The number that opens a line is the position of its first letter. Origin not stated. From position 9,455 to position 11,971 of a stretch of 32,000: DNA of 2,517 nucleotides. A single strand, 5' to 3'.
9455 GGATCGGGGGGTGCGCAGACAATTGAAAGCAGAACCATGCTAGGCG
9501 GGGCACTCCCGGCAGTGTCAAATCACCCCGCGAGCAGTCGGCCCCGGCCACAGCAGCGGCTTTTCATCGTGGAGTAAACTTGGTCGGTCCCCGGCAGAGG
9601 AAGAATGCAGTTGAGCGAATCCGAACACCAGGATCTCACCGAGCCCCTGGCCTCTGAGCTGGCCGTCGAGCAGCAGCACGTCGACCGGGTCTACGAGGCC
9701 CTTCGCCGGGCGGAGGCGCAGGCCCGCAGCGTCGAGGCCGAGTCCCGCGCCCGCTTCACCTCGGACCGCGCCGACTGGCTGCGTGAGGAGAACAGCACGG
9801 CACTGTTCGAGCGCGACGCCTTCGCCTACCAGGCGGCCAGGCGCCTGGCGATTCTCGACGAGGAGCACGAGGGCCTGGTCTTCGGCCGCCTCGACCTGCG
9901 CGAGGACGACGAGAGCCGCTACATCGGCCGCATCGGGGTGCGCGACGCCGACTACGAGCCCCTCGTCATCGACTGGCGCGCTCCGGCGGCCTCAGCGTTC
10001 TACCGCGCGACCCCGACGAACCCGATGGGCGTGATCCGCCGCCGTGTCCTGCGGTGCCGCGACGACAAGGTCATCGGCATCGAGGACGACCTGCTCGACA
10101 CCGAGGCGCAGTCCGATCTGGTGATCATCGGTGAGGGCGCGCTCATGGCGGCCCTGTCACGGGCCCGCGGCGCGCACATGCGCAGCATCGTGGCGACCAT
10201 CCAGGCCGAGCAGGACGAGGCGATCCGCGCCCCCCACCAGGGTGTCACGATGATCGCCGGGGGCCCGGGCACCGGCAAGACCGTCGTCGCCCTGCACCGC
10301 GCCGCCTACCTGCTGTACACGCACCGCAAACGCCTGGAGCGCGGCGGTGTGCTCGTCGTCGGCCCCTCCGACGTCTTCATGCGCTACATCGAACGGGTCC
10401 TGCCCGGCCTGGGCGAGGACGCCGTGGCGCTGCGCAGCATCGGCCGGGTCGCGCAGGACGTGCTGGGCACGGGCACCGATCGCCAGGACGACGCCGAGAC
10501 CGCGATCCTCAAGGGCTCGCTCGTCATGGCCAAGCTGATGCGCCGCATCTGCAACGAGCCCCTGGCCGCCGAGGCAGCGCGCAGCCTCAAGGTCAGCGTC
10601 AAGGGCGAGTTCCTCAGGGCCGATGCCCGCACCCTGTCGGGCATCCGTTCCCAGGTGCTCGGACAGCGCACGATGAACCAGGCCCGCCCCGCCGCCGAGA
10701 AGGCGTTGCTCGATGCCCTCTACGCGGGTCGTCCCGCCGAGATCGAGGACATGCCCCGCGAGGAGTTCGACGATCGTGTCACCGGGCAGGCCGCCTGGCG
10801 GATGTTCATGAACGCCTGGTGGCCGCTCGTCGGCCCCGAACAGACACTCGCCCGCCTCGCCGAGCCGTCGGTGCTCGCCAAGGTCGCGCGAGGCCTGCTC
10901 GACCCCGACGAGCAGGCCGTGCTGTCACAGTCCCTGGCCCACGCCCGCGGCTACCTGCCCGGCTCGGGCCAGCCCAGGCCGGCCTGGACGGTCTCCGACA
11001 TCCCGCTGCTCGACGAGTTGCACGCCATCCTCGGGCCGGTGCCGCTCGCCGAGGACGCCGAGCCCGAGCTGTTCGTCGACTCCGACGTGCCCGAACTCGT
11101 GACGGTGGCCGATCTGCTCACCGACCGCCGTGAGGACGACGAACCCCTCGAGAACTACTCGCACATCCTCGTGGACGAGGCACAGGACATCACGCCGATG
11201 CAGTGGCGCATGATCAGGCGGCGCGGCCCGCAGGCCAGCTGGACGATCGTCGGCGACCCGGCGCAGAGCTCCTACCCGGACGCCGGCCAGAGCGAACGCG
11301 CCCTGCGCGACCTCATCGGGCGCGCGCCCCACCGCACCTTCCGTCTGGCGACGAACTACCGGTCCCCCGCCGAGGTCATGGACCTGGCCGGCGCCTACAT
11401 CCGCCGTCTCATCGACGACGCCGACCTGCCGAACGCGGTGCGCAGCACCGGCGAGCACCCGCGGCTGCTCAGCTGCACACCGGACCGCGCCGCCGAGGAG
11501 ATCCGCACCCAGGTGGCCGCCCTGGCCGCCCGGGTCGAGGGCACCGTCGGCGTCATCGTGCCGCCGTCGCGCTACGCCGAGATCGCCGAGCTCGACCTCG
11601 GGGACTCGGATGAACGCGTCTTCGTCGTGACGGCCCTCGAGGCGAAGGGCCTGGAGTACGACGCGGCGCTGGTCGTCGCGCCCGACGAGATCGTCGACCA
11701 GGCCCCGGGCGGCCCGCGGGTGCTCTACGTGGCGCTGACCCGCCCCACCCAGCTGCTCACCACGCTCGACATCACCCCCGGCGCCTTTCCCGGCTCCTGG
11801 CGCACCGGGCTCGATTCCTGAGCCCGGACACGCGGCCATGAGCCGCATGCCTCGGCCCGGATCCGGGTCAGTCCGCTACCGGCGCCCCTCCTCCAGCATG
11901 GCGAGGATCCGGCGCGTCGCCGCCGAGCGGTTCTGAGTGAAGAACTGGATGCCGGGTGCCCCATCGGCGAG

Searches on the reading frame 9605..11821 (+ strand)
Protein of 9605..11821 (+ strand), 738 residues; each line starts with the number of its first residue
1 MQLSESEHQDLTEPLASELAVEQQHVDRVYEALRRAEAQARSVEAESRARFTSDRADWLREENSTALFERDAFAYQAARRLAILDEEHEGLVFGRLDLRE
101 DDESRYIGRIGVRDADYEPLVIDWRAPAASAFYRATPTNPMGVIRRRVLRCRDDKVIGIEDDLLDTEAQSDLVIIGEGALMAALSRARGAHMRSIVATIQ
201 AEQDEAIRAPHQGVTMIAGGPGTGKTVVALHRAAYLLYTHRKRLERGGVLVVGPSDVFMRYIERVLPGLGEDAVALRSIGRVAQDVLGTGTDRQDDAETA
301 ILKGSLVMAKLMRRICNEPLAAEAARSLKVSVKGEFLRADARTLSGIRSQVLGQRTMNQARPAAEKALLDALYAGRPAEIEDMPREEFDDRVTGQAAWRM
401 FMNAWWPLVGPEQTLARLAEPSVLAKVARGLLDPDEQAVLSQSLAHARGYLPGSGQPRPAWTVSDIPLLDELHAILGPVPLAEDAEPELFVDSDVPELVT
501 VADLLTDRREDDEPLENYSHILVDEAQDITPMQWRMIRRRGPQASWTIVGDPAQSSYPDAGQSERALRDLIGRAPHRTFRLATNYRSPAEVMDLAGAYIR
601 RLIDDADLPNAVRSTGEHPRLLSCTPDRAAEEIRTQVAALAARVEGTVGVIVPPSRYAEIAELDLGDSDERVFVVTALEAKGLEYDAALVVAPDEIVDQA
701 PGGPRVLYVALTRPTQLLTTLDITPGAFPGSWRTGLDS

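Call 58: search_protein_families(library=pfam, proteins=[window:9605-11821:+], max_evalue=0.0001)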
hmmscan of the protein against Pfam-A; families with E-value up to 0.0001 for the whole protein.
window:9605-11821:+ (738 aa): 6 families
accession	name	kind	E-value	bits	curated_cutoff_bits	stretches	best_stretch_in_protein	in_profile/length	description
PF00580.27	UvrD-helicase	-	9.7e-15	55.4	23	2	515-557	210-253/271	UvrD/REP helicase N-terminal domain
PF13245.12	AAA_19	-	1.1e-13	51.9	25.1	1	393-557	50-131/134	AAA domain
PF02562.22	PhoH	-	3.3e-08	33.7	27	0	519-562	121-165/205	PhoH-like protein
PF13604.12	AAA_30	-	2.2e-07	31.3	27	0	500-590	72-159/191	AAA domain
PF01443.25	Viral_helicase1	-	4.9e-06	27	21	0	518-719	60-225/228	Viral superfamily 1 RNA helicase core domain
PF13361.12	UvrD_C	-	4.6e-05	23.4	25.6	0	666-719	281-344/350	UvrD-like helicase C-terminal domain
